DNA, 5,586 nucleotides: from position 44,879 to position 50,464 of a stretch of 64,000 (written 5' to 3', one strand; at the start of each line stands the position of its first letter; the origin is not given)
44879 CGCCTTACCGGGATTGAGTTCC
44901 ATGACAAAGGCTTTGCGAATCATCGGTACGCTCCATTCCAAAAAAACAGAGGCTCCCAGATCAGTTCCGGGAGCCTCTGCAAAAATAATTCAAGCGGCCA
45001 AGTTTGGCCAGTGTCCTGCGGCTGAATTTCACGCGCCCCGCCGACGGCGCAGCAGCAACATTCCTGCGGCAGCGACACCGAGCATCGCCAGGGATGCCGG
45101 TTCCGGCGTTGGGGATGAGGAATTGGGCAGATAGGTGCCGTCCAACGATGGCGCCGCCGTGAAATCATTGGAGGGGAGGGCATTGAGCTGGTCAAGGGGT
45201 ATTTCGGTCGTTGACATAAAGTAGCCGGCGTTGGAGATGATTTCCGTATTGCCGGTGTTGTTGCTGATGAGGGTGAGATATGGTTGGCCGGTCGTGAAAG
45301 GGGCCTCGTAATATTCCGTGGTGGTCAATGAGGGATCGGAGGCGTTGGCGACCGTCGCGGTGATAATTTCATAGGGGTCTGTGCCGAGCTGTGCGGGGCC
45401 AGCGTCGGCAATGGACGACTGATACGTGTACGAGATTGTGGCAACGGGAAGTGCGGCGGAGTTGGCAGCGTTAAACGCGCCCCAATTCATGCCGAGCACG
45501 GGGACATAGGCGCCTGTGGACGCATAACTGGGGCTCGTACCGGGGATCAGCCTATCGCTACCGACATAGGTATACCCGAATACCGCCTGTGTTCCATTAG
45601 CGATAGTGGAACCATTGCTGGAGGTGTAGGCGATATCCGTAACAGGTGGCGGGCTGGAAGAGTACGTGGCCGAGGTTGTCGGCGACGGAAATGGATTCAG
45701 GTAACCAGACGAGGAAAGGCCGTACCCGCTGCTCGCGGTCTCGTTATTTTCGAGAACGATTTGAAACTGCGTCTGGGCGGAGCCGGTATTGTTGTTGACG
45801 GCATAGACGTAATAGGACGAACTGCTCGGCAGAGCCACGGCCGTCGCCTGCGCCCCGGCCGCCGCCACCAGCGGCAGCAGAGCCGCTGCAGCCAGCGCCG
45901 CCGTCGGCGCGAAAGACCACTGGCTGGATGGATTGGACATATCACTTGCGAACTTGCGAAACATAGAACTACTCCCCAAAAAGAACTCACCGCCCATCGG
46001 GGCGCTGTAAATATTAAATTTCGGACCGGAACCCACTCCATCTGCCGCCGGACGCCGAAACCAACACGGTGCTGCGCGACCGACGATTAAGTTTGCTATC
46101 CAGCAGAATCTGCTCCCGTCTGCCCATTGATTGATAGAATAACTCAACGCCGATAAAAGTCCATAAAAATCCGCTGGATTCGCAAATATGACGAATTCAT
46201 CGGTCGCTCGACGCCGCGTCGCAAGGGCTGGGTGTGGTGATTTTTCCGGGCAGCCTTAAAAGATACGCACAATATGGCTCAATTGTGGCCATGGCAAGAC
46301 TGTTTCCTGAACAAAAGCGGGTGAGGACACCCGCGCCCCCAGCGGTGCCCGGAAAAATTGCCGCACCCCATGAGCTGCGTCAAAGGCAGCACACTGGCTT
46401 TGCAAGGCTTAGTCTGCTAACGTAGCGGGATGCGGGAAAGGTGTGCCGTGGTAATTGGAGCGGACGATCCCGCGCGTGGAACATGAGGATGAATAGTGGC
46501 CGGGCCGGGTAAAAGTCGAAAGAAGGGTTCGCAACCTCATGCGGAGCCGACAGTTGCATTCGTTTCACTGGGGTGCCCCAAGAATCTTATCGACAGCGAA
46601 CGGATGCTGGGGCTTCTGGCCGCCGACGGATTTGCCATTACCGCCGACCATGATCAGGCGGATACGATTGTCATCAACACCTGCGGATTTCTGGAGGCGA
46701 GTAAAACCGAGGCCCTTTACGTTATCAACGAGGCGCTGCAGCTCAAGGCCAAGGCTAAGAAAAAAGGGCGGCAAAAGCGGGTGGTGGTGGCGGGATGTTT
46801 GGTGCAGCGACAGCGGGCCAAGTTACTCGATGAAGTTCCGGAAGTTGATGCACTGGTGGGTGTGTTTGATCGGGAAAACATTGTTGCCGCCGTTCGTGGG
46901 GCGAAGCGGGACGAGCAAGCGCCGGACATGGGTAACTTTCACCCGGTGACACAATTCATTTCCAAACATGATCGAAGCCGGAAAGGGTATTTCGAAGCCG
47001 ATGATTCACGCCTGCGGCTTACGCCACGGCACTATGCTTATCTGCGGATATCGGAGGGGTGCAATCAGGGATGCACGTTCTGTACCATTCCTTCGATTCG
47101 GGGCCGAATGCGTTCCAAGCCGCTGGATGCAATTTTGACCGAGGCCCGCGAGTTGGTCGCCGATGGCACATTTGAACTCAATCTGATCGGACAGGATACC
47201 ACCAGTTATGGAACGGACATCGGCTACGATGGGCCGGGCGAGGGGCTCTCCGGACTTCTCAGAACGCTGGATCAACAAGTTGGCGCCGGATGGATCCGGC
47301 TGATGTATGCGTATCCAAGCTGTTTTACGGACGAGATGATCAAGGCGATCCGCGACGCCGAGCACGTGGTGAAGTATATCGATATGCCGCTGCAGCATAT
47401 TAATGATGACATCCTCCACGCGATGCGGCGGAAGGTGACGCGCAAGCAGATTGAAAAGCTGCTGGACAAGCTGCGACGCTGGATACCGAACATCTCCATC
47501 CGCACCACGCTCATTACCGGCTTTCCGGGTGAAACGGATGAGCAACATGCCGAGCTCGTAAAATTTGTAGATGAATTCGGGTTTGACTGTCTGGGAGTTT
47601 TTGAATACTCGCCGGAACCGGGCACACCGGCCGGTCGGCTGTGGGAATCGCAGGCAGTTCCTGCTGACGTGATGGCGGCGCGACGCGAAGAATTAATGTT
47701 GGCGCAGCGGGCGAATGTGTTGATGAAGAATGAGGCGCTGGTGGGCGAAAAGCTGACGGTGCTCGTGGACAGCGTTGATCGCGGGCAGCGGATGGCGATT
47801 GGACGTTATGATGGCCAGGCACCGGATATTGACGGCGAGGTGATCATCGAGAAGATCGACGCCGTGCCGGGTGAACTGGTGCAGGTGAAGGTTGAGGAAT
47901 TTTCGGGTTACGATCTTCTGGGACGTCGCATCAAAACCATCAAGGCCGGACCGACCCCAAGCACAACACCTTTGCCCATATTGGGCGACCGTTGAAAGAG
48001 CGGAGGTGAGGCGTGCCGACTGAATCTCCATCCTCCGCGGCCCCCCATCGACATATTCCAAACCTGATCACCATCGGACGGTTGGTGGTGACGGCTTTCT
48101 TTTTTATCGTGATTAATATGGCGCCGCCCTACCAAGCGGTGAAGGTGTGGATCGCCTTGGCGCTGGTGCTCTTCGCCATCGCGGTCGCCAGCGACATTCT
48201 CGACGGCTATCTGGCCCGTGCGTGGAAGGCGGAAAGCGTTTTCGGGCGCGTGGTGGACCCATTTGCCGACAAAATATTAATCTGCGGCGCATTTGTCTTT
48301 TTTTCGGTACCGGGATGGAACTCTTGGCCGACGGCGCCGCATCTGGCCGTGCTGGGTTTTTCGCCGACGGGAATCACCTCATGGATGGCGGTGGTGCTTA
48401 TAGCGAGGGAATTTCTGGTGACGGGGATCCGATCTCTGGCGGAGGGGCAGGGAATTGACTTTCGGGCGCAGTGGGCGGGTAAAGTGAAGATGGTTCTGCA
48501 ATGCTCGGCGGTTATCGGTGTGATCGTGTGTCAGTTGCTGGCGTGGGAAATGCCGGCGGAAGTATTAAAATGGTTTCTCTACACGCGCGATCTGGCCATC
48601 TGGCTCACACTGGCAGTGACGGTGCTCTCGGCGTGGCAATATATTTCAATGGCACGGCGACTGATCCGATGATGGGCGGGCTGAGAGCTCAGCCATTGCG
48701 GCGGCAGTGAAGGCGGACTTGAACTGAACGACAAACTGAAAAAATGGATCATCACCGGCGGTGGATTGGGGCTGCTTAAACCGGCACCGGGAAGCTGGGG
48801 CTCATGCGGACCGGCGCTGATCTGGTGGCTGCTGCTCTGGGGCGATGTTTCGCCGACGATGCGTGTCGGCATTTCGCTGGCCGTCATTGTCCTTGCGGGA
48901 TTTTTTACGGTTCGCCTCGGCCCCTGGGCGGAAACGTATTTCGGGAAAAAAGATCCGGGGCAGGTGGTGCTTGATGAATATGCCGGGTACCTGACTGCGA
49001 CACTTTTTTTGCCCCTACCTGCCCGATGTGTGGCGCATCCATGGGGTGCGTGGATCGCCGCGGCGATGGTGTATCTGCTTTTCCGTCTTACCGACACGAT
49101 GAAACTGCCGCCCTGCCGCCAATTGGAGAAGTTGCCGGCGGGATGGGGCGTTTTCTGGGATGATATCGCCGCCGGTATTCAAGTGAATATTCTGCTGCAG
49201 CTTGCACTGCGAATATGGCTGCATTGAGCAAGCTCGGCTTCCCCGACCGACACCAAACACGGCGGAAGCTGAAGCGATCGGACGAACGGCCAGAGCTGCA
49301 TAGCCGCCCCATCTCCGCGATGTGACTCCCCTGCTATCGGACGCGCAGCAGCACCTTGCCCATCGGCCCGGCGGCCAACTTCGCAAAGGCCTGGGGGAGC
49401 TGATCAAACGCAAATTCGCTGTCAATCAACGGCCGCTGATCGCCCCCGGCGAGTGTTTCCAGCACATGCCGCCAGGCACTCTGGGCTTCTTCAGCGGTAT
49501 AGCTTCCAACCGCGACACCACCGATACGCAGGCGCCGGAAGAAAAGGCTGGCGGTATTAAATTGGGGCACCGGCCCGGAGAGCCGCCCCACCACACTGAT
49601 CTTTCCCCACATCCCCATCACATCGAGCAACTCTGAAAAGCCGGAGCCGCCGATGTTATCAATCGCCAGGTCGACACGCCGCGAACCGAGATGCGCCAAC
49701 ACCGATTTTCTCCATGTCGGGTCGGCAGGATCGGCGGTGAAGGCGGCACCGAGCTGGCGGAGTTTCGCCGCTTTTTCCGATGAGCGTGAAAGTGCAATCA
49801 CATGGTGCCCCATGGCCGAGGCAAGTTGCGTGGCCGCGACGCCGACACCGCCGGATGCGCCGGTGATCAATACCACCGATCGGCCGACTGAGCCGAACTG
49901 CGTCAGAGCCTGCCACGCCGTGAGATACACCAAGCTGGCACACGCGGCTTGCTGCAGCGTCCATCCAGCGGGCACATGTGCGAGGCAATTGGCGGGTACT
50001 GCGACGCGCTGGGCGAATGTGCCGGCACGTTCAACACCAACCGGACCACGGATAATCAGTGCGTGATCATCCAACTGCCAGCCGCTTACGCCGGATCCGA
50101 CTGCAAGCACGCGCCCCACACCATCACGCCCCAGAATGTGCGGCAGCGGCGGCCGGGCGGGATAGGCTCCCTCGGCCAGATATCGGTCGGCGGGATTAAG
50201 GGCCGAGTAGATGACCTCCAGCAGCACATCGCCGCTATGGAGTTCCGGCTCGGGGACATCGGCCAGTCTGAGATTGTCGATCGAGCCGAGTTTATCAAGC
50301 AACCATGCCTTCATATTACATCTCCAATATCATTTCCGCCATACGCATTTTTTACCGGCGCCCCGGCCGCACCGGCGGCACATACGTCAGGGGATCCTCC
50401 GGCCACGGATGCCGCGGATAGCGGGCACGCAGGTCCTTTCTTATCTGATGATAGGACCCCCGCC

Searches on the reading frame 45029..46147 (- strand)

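Call 46: search_protein_families(library=pfam, proteins=[window:45029-46147:-], max_evalue=0.0001)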
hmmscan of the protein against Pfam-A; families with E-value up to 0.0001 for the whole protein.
window:45029-46147:- (372 aa): 1 family
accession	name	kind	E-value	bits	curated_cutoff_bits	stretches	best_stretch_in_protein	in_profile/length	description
PF07589.16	PEP-CTERM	-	7.1e-05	23.2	20.7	1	346-369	1-24/24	PEP-CTERM motif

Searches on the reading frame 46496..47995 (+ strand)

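Call 46: search_protein_families(library=pfam, proteins=[window:46496-47995:+], max_evalue=0.0001)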
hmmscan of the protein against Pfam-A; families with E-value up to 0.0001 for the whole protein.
window:46496-47995:+ (499 aa): 3 families
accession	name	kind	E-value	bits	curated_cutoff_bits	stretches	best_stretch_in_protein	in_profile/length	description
PF04055.27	Radical_SAM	-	6.1e-25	88.8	29.5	1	185-358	3-166/166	Radical SAM superfamily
PF00919.26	UPF0004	-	1.5e-24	86.3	27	1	20-122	2-98/98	Uncharacterized protein family UPF0004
PF18693.7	TRAM_2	-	5.8e-16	58.9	27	1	416-479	1-63/63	TRAM domain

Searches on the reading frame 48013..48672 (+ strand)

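Call 46: search_protein_families(library=pfam, proteins=[window:48013-48672:+], max_evalue=0.0001)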
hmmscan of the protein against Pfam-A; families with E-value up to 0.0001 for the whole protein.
window:48013-48672:+ (219 aa): 1 family
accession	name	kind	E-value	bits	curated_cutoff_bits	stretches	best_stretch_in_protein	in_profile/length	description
PF01066.26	CDP-OH_P_transf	-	1.1e-30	107.5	22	1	14-204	2-151/152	CDP-alcohol phosphatidyltransferase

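Call 82: search_protein_families(library=ncbifam, proteins=[window:48013-48672:+], max_evalue=0.001)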
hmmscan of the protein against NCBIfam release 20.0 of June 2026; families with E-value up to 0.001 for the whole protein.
window:48013-48672:+ (219 aa): 7 families
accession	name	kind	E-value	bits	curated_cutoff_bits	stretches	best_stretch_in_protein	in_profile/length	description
TIGR00560.1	pgsA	equivalog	1.1e-31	110.8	109.1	2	14-102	2-88/183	CDP-diacylglycerol--glycerol-3-phosphate 3-phosphatidyltransferase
NF008090.0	PRK10832.1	equivalog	7e-13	49.1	304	1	14-216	4-177/182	CDP-diacylglycerol--glycerol-3-phosphate 3-phosphatidyltransferase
NF053678.1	ClpnSynClsA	equivalog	1.7e-11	44.7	240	1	15-167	5-133/180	cardiolipin synthase ClsA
TIGR00473.1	pssA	equivalog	9.7e-06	25.8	107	1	44-88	17-61/153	CDP-diacylglycerol--serine O-phosphatidyltransferase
NF040950.1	archin_ph_syn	equivalog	1.4e-05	25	180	1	16-89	26-92/191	archaetidylinositol phosphate synthase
TIGR04217.1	archae_ser_T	exception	0.00026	20.8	200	1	15-92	9-77/221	archaetidylserine synthase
NF045883.1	PIPSynth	equivalog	0.00081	19.1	170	0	45-103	49-103/197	phosphatidylinositol phosphate synthase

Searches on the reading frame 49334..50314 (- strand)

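Call 46: search_protein_families(library=pfam, proteins=[window:49334-50314:-], max_evalue=0.0001)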
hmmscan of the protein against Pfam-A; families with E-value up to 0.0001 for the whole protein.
window:49334-50314:- (326 aa): 4 families
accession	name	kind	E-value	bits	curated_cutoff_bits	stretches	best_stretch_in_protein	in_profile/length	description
PF00107.32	ADH_zinc_N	-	6.8e-23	81.5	31.8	1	156-282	1-125/129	Zinc-binding dehydrogenase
PF08240.17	ADH_N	-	2.9e-12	47.2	23.5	1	27-115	2-103/104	Alcohol dehydrogenase GroES-like domain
PF13602.12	ADH_zinc_N_2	-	3.1e-10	41.5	27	1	189-322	2-133/134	Zinc-binding dehydrogenase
PF00106.31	adh_short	-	3.8e-06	27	26.6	1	147-223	2-87/195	short chain dehydrogenase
